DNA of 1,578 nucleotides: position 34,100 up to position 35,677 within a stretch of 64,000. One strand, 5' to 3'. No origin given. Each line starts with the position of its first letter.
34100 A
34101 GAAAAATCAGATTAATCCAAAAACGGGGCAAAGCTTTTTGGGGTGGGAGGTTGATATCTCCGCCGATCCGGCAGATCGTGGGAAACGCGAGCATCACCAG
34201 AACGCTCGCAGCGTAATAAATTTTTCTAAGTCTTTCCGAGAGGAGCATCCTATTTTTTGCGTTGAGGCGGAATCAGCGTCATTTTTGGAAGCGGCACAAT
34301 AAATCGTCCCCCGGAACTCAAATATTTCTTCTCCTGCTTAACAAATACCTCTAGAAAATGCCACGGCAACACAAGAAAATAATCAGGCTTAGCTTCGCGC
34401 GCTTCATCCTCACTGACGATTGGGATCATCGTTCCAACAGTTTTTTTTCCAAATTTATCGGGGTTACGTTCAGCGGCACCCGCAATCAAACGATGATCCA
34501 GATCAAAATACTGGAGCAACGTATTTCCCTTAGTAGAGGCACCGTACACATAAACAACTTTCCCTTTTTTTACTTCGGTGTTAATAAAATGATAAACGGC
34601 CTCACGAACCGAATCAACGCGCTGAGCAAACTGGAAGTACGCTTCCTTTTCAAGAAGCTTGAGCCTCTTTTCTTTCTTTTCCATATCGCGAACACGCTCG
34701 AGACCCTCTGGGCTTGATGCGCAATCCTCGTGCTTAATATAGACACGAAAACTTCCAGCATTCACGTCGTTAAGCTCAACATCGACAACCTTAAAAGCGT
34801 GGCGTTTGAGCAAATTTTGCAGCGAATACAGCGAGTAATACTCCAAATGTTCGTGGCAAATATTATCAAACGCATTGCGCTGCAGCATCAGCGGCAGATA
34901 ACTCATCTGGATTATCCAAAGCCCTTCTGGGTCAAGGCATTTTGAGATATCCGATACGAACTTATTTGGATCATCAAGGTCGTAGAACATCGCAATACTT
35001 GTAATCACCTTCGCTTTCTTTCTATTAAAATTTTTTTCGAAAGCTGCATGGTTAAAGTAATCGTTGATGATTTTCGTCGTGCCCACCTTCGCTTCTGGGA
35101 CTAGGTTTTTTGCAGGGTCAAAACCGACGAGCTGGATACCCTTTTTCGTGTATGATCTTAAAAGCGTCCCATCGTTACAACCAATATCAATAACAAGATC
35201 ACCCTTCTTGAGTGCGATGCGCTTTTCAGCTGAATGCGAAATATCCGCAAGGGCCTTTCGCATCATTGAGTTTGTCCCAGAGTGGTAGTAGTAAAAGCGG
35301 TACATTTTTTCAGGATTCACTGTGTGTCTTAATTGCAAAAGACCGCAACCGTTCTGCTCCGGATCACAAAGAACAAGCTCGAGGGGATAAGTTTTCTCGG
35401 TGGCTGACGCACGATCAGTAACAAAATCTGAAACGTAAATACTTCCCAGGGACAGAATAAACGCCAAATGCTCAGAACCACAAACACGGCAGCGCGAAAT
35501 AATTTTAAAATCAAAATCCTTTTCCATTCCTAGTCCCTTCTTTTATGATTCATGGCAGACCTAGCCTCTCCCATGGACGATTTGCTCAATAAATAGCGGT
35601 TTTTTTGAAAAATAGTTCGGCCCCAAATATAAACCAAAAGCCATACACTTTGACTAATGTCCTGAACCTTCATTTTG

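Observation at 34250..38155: C-methylated aminosugar module: DegT aminotransferase, two DPM1-like GT2 enzymes and a TcaB9-like sugar C-methyltransferase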

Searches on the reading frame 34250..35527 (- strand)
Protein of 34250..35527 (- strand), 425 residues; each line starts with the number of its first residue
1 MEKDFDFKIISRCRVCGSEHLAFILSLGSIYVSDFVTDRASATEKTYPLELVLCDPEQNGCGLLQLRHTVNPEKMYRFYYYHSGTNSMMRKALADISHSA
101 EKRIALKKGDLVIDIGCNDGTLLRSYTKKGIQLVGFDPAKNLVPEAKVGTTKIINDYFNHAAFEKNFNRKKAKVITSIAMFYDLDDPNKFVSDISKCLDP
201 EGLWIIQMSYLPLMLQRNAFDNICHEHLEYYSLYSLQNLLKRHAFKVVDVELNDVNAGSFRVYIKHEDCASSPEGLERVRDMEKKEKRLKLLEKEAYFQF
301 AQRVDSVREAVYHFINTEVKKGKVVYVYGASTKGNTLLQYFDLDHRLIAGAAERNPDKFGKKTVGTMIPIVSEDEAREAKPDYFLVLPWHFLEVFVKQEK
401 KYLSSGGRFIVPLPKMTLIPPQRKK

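Call 3: search_protein_families(library=pfam, proteins=[window:34250-35527:-], max_evalue=0.01)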
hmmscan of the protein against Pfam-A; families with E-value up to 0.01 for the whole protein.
window:34250-35527:- (425 aa): 8 families
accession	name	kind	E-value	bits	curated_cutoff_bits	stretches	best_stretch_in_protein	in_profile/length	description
PF08484.17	Methyltransf_14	-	1.3e-45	155.5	23.5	1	255-414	2-160/160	C-methyltransferase C-terminal domain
PF13489.12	Methyltransf_23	-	1.6e-20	73.9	27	1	95-249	11-163/164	Methyltransferase domain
PF08421.16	Methyltransf_13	-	8.3e-14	51.9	31.3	1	13-76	1-62/62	Putative zinc binding domain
PF08241.18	Methyltransf_11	-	1.6e-09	38.7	21.2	1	113-205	1-94/95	Methyltransferase domain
PF08242.18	Methyltransf_12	-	5.7e-07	30.6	30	1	113-203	1-97/98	Methyltransferase domain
PF13649.12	Methyltransf_25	-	2.2e-06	28.7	27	1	112-202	1-97/97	Methyltransferase domain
PF13847.12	Methyltransf_31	-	1.8e-05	24.9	27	1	107-224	2-123/145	Methyltransferase domain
PF02353.26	CMAS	-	0.0023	17.7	27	1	71-207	26-165/273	Mycolic acid cyclopropane synthetase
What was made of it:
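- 34250..35527 (-): MT: NDP-hexose C-methyltransferase family protein (zinc ribbon + class I SAM domain + Methyltransf_14 domain). Core of the inserted cassette. Pfam PF08421/PF13489/PF08484 (call 3).
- Checked: MT, 34250-35527, 425 aa: PF08421 zinc-binding domain (residues 13-76), PF13489 class I MT (95-249) and PF08484 C-methyltransferase C-terminal domain (255-414, E = 1.3e-45) (call 3).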

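Call 4: search_protein_families(library=ncbifam, proteins=[window:34250-35527:-], max_evalue=0.01)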
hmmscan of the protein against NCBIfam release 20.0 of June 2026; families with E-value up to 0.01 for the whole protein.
window:34250-35527:- (425 aa): 9 families
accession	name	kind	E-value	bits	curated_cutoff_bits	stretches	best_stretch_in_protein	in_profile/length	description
TIGR01983.1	UbiG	equivalog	2.5e-08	33.5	102.95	1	105-206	49-151/228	bifunctional 2-polyprenyl-6-hydroxyphenol methylase/3-demethylubiquinol 3-O-methyltransferase UbiG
NF045667.1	MTase_DVU1556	equivalog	2.9e-08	33.4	155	1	100-248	14-163/213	DVU_1556 family methyltransferase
NF043040.1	corrin_prot_MT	hypoth_equivalog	4.8e-07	29.4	180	1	84-215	18-156/216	corrinoid protein-associated methyltransferase CpaM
TIGR02072.1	BioC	equivalog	6.7e-06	26.1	184.95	1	111-254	37-180/244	malonyl-ACP O-methyltransferase BioC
NF002463.0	PRK01683.1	equivalog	0.00027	20.6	297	1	103-208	26-130/258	trans-aconitate 2-methyltransferase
TIGR02021.1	BchM-ChlM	equivalog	0.0009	18.7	158.9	1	84-149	36-95/218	magnesium protoporphyrin IX methyltransferase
NF040703.1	cyclopro_CfaB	exception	0.0018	17.2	650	1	71-135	123-187/393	C17 cyclopropane fatty acid synthase CfaB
TIGR04096.1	dnd_rel_methyl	subfamily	0.0028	16.4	150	1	87-156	8-75/478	DNA phosphorothioation-associated putative methyltransferase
NF040539.1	AST_met_ArsM_2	exception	0.0039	17.1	240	1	110-206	58-163/262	putative arsinothricin biosynthesis methyltransferase ArsM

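Call 6: search_solved_structures(query=window:34250-35527:-, max_evalue=0.001, show_alignments=2)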
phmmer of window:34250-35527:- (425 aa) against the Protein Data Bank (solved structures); distinct sequences matched with E-value up to 0.001: 11.
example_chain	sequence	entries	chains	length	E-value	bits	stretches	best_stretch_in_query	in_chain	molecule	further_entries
4rv9_A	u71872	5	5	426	2.7e-61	210.8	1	9-422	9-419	D-mycarose 3-C-methyltransferase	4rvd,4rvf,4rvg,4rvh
4e2w_A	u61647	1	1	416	1.7e-41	145.7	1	11-416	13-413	TcaB9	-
3ndi_A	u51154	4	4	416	3e-41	144.8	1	11-416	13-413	Methyltransferase | TcaB9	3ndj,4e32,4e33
4e2x_A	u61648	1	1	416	3e-41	144.8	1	11-416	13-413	TcaB9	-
4e30_A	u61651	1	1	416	4.3e-41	144.3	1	11-416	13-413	TcaB9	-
4e2y_A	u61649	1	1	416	8e-41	143.4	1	11-416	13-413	TcaB9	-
4e31_A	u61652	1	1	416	1e-40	143.1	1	11-416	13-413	TcaB9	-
4e2z_A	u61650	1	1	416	2.9e-40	141.6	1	11-416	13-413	TcaB9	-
5t64_A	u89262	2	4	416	5e-39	137.5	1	10-417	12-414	Sugar 3-C-methyl transferase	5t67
5t6b_A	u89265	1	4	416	9.3e-39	136.6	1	10-416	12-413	Sugar 3-C-methyl transferase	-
6f5z_A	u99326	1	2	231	0.00028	23.1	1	100-220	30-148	24-sterol C-methyltransferase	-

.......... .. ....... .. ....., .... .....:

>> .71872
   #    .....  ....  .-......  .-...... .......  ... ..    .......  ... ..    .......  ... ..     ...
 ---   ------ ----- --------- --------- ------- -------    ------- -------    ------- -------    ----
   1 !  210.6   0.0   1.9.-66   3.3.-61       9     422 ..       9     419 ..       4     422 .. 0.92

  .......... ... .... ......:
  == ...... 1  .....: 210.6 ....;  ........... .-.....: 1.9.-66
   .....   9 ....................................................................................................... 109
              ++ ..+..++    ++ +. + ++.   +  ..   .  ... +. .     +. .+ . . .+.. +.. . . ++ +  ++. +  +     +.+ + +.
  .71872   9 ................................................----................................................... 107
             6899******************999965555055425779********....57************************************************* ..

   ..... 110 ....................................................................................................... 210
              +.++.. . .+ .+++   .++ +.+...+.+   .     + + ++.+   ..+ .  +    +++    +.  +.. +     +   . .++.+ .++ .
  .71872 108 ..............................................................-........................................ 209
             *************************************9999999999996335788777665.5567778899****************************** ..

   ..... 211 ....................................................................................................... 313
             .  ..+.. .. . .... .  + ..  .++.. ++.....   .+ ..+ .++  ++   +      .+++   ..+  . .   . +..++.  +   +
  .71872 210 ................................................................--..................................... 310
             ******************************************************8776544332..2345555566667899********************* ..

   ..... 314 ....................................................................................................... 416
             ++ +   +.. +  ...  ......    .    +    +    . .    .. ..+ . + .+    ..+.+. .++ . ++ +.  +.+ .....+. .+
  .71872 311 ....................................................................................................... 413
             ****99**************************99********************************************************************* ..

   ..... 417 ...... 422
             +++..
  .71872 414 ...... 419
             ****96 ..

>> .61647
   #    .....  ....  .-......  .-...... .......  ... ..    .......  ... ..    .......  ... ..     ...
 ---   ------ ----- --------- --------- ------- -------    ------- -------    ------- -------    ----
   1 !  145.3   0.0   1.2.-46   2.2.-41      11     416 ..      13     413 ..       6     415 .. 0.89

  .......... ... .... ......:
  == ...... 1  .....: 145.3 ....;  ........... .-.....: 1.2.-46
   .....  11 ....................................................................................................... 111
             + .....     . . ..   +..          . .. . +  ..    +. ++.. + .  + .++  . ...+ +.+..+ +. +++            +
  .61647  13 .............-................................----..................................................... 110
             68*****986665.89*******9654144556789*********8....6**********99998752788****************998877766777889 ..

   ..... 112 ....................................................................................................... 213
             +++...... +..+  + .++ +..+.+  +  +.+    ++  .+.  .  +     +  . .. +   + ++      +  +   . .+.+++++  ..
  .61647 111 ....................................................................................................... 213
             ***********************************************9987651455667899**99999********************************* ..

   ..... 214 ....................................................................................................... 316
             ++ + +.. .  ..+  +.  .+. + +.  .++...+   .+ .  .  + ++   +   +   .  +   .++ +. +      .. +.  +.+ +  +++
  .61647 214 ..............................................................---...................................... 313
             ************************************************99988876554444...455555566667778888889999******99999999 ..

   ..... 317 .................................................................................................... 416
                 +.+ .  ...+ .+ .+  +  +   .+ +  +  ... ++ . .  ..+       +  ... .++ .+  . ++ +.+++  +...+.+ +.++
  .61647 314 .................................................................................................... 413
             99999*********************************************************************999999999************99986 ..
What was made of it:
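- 34250..35527 (-): PDB matches: MtmC E = 2.7e-61, TcaB9 3e-41, KijD1 5e-39, all full length (call 6).
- On NDP-hexose C-methyltransferase (TylC3/TcaB9/MtmC; Pfam Methyltransf_13 + Methyltransf_14): Aligns 9-422 to MtmC 9-419 (call 6).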

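Call 14: find_encoding_contigs(protein=P0018, flank=10000, max_places=2)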
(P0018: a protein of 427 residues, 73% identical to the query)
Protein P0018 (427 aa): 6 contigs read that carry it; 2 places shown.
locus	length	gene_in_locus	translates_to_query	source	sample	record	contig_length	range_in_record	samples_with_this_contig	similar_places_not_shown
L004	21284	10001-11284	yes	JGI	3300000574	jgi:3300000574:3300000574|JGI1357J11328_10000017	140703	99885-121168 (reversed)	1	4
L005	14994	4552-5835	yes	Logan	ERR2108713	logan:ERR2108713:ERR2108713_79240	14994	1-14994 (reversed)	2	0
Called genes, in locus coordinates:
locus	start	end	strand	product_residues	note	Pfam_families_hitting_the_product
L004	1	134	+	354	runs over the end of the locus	PF13439:Glyco_transf_4 (weak), PF13579:Glyco_trans_4_4, PF00534:Glycos_transf_1, PF13692:Glyco_trans_1_4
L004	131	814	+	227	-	PF00535:Glycos_transf_2, PF13641:Glyco_tranf_2_3 (weak)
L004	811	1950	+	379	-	PF01075:Glyco_transf_9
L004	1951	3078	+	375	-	PF13439:Glyco_transf_4, PF20706:GT4-conflict, PF00534:Glycos_transf_1, PF13692:Glyco_trans_1_4, PF13524:Glyco_trans_1_2 (weak)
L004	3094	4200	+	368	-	PF13439:Glyco_transf_4 (weak), PF00534:Glycos_transf_1, PF13692:Glyco_trans_1_4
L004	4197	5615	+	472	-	PF13727:CoA_binding_3, PF02397:Bac_transf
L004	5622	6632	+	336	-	PF01075:Glyco_transf_9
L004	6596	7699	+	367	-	PF01075:Glyco_transf_9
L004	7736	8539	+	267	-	PF00535:Glycos_transf_2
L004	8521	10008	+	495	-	PF00535:Glycos_transf_2, PF13489:Methyltransf_23, PF01209:Ubie_methyltran (weak), PF02353:CMAS (weak), PF08241:Methyltransf_11, PF08242:Methyltransf_12, PF13649:Methyltransf_25, PF13847:Methyltransf_31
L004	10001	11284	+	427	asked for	PF08421:Methyltransf_13, PF02353:CMAS (weak), PF13489:Methyltransf_23, PF08241:Methyltransf_11, PF08242:Methyltransf_12 (weak), PF13649:Methyltransf_25 (weak), PF08484:Methyltransf_14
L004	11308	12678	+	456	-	PF26314:MptA_B_family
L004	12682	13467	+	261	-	PF00535:Glycos_transf_2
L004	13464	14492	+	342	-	PF01075:Glyco_transf_9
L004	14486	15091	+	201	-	PF08645:PNK3P (weak), PF13419:HAD_2, PF13242:Hydrolase_like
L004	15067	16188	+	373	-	PF06925:MGDG_synth, PF00534:Glycos_transf_1 (weak), PF04101:Glyco_tran_28_C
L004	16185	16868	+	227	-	PF03167:UDG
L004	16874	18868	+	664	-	PF17764:PriA_3primeBD, PF00270:DEAD, PF04851:ResIII, PF00271:Helicase_C, PF18074:PriA_C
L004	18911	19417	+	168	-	PF01327:Pep_deformylase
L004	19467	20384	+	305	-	PF00551:Formyl_trans_N, PF02911:Formyl_trans_C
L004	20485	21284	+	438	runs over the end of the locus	PF00571:CBS (weak)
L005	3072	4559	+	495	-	PF00535:Glycos_transf_2, PF13489:Methyltransf_23, PF01209:Ubie_methyltran (weak), PF02353:CMAS (weak), PF08241:Methyltransf_11, PF08242:Methyltransf_12, PF13649:Methyltransf_25, PF13847:Methyltransf_31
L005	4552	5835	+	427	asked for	PF08421:Methyltransf_13, PF02353:CMAS (weak), PF13489:Methyltransf_23, PF08241:Methyltransf_11, PF08242:Methyltransf_12 (weak), PF13649:Methyltransf_25 (weak), PF08484:Methyltransf_14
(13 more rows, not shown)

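Call 15: find_encoding_contigs(protein=P0003, flank=10000, max_places=2)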
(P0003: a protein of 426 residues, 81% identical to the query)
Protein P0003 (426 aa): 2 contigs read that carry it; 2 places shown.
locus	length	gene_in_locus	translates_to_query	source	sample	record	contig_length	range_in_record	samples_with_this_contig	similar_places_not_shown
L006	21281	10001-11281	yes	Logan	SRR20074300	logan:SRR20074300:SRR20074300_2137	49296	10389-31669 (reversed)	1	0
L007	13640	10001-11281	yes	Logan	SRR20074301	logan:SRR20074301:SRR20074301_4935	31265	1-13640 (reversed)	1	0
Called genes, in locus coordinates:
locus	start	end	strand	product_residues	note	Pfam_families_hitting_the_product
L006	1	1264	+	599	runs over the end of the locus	PF26626:DUF8201 (faint), PF02366:PMT, PF13231:PMT_2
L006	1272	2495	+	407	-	PF13472:Lipase_GDSL_2 (faint), PF16822:ALGX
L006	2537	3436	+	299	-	PF00657:Lipase_GDSL (faint), PF13472:Lipase_GDSL_2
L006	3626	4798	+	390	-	PF03062:MBOAT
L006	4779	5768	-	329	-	PF01408:GFO_IDH_MocA, PF02894:GFO_IDH_MocA_C, PF22725:GFO_IDH_MocA_C3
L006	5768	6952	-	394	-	PF04055:Radical_SAM, PF13186:SPASM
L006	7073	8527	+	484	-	PF13231:PMT_2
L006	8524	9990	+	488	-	PF00535:Glycos_transf_2, PF13489:Methyltransf_23, PF08241:Methyltransf_11, PF08242:Methyltransf_12, PF13649:Methyltransf_25, PF13847:Methyltransf_31 (faint)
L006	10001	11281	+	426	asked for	PF08421:Methyltransf_13, PF13489:Methyltransf_23, PF13847:Methyltransf_31 (faint), PF08241:Methyltransf_11, PF08242:Methyltransf_12, PF13649:Methyltransf_25 (weak), PF08484:Methyltransf_14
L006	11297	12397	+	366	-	PF13472:Lipase_GDSL_2 (weak)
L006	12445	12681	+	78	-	PF12728:HTH_17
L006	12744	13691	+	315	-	PF01073:3Beta_HSD, PF01370:Epimerase, PF13460:NAD_binding_10, PF16363:GDP_Man_Dehyd, PF07993:NAD_binding_4, PF02719:Polysacc_synt_2, PF04321:RmlD_sub_bind (weak)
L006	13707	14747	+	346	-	PF03102:NeuB, PF08666:SAF (weak)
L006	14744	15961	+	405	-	PF02350:Epimerase_2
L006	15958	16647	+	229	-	PF01128:IspD (faint), PF02348:CTP_transf_3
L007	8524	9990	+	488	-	PF00535:Glycos_transf_2, PF13489:Methyltransf_23, PF08241:Methyltransf_11, PF08242:Methyltransf_12, PF13649:Methyltransf_25, PF13847:Methyltransf_31 (faint)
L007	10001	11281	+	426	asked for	PF08421:Methyltransf_13, PF13489:Methyltransf_23, PF13847:Methyltransf_31 (faint), PF08241:Methyltransf_11, PF08242:Methyltransf_12, PF13649:Methyltransf_25 (weak), PF08484:Methyltransf_14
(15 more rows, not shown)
